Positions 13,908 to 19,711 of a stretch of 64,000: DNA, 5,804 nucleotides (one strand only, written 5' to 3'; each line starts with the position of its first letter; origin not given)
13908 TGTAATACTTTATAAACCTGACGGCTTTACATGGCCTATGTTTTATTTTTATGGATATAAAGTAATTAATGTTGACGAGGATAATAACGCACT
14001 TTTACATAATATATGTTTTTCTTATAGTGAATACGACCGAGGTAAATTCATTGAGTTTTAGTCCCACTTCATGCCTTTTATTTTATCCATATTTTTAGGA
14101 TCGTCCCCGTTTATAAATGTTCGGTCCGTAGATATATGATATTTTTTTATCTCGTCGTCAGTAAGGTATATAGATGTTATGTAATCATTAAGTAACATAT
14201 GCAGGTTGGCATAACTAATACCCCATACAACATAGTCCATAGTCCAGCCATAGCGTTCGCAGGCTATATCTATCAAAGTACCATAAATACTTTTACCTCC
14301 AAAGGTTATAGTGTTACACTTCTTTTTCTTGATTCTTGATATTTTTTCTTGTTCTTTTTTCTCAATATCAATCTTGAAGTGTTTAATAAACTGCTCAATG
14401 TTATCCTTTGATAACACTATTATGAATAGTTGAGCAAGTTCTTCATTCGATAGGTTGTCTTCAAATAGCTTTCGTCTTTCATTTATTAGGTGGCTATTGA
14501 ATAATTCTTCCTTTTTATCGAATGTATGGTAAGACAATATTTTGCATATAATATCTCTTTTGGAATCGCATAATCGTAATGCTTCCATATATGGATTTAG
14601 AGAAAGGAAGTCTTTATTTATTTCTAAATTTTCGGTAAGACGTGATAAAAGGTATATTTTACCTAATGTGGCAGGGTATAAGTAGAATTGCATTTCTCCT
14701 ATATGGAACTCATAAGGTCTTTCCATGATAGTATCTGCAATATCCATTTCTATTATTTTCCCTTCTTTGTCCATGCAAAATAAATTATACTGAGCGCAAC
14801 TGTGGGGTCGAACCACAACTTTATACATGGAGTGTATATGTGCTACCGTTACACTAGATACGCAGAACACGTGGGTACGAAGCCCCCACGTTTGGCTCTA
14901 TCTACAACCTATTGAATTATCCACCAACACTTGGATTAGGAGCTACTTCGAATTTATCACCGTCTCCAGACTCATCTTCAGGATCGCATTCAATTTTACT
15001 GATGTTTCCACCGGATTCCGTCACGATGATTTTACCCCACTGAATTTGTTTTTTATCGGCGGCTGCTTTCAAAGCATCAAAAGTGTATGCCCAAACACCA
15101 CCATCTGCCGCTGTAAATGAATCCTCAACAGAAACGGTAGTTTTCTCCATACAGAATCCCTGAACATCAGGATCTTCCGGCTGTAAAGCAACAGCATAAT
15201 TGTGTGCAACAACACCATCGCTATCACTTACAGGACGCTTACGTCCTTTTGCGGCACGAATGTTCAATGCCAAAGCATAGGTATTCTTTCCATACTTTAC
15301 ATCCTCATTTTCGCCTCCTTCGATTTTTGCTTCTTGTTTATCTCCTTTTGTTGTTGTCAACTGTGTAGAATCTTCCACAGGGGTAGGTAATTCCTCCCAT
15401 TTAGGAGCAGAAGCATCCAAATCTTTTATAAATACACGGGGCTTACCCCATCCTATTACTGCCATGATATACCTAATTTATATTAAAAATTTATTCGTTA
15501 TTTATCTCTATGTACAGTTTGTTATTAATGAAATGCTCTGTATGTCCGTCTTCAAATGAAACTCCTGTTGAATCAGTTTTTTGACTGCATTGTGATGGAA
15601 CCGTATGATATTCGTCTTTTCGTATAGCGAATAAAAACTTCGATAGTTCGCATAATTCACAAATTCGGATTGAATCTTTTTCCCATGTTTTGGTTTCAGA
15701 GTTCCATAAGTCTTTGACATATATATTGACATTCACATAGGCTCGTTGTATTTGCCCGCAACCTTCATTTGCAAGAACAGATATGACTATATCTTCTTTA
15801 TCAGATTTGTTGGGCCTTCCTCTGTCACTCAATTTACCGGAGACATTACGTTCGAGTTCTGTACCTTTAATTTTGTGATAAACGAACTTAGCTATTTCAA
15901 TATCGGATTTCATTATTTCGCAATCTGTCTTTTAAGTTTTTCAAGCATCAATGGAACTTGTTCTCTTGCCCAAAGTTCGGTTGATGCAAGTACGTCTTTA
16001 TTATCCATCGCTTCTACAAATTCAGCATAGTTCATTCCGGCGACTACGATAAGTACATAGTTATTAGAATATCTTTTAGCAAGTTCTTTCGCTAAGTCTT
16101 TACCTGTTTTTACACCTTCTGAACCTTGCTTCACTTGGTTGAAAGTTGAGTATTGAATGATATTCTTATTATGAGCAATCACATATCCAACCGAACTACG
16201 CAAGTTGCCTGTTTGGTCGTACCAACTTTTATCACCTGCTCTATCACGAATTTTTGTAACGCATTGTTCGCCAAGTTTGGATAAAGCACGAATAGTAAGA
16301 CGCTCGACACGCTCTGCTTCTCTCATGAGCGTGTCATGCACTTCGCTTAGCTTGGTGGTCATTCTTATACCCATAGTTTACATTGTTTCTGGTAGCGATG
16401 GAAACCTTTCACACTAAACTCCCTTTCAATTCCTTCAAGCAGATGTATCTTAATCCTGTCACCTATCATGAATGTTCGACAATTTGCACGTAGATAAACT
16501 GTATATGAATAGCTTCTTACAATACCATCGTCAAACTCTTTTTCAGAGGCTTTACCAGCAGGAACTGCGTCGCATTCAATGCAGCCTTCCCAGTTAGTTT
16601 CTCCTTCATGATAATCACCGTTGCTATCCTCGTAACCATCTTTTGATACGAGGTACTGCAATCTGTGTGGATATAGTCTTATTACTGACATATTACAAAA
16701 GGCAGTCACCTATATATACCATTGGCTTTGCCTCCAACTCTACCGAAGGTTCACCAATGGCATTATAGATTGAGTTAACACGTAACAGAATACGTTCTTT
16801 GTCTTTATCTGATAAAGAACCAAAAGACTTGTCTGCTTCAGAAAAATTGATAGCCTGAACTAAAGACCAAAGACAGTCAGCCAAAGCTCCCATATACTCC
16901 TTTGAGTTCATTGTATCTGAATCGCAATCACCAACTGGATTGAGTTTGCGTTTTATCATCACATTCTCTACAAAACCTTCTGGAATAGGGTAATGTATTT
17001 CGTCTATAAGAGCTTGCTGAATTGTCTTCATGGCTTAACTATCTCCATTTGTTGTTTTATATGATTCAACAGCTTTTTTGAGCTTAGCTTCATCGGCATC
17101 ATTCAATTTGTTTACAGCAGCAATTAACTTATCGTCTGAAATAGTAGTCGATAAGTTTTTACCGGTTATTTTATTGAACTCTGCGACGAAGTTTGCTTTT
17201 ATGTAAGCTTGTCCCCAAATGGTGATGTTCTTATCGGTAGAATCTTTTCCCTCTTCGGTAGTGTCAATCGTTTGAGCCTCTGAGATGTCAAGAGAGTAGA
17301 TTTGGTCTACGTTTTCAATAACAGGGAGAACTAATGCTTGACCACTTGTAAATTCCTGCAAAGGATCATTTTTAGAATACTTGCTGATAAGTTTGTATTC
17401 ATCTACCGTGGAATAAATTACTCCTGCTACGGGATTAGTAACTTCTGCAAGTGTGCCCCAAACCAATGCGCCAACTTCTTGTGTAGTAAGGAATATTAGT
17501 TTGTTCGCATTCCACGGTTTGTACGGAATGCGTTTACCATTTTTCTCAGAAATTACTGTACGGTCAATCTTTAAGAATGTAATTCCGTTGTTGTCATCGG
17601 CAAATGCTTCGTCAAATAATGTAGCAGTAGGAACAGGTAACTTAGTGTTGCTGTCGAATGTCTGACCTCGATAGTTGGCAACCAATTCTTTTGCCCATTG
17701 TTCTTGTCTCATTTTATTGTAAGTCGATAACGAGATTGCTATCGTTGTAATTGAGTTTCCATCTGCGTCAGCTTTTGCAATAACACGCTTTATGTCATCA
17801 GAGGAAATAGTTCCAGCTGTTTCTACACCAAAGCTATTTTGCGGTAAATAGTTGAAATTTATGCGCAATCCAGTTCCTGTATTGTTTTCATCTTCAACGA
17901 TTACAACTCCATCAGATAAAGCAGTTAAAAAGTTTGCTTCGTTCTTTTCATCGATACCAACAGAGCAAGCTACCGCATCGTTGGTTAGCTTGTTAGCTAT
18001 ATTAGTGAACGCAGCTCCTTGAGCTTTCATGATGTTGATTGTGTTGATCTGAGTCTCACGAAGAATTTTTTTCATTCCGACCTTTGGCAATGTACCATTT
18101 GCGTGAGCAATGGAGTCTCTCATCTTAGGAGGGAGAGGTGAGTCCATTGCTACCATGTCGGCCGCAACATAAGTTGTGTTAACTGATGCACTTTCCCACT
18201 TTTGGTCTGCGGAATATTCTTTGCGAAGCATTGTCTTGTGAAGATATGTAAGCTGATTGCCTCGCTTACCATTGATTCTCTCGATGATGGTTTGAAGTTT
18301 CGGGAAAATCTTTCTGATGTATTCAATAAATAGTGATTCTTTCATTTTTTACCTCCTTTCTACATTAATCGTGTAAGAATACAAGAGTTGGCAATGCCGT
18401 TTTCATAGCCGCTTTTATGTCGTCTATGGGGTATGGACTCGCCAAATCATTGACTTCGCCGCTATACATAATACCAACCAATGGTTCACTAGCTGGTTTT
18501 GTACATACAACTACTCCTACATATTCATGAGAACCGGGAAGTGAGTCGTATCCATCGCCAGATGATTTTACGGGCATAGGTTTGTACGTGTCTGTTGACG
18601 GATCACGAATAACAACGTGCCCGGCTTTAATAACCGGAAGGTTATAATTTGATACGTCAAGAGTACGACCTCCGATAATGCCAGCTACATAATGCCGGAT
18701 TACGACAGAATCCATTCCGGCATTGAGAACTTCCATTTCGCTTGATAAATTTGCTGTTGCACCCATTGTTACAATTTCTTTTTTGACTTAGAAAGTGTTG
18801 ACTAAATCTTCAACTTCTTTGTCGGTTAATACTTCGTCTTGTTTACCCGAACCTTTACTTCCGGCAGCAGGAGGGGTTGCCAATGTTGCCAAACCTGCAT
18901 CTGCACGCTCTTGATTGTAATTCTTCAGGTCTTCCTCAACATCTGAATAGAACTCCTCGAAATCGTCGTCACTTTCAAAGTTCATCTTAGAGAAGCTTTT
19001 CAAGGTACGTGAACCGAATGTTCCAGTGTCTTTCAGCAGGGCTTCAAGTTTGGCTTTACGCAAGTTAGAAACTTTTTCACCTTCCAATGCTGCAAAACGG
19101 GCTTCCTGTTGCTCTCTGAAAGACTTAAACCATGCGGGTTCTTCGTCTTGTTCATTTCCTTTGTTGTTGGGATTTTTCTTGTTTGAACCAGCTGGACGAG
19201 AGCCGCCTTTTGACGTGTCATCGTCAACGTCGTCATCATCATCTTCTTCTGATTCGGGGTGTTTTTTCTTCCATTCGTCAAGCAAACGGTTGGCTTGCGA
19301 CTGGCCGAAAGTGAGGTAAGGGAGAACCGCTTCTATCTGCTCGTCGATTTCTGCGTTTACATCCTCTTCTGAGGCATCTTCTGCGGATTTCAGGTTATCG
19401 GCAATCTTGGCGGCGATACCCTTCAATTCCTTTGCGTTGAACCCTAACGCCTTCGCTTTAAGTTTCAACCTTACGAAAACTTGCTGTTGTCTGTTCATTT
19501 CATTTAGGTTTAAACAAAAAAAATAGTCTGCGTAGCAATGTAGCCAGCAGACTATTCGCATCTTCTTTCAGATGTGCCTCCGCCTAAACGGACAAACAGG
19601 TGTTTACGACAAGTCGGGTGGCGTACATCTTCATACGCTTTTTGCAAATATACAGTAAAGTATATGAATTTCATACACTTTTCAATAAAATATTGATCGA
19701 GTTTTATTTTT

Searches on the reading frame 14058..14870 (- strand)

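Call 13: search_protein_families(library=phrogs, proteins=[window:14058-14870:-], max_evalue=0.001)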
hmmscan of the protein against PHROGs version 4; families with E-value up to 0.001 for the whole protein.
window:14058-14870:- (270 aa): 3 families
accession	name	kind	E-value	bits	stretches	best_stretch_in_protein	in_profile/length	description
phrog_11996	-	unknown function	1.2e-53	183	1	33-242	1-189/208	-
phrog_12247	-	unknown function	1.9e-07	32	1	33-163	1-138/162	-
phrog_25685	-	unknown function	5.3e-06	27.6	1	206-266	4-58/67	-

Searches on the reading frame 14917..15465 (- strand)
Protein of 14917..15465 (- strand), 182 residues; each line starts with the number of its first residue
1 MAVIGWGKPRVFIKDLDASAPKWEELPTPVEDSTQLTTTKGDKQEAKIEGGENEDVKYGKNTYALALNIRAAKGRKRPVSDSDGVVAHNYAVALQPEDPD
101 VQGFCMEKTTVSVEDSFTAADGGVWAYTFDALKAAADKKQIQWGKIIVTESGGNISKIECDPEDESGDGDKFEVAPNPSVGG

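Call 13: search_protein_families(library=phrogs, proteins=[window:14917-15465:-], max_evalue=0.001)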
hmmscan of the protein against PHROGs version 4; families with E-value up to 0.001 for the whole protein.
window:14917-15465:- (182 aa): 1 family
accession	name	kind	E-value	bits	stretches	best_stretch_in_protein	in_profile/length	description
phrog_17745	-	unknown function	1e-51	176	1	1-138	2-142/156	-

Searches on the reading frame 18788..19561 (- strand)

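Call 13: search_protein_families(library=phrogs, proteins=[window:18788-19561:-], max_evalue=0.001)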
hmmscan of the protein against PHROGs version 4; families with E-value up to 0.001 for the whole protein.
window:18788-19561:- (257 aa): 1 family
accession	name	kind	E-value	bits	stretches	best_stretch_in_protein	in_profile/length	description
phrog_5824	-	unknown function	1.6e-27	97.7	1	25-246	2-217/228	-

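Call 77: search_protein_families(library=ncbifam, proteins=[window:18788-19561:-], max_evalue=0.01)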
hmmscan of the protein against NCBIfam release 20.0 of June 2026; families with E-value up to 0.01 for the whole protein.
window:18788-19561:- (257 aa): 0 families

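Call 97: search_protein_families(library=pfam, proteins=[window:18788-19561:-], max_evalue=0.001)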
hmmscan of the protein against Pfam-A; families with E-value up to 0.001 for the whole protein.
window:18788-19561:- (257 aa): 0 families
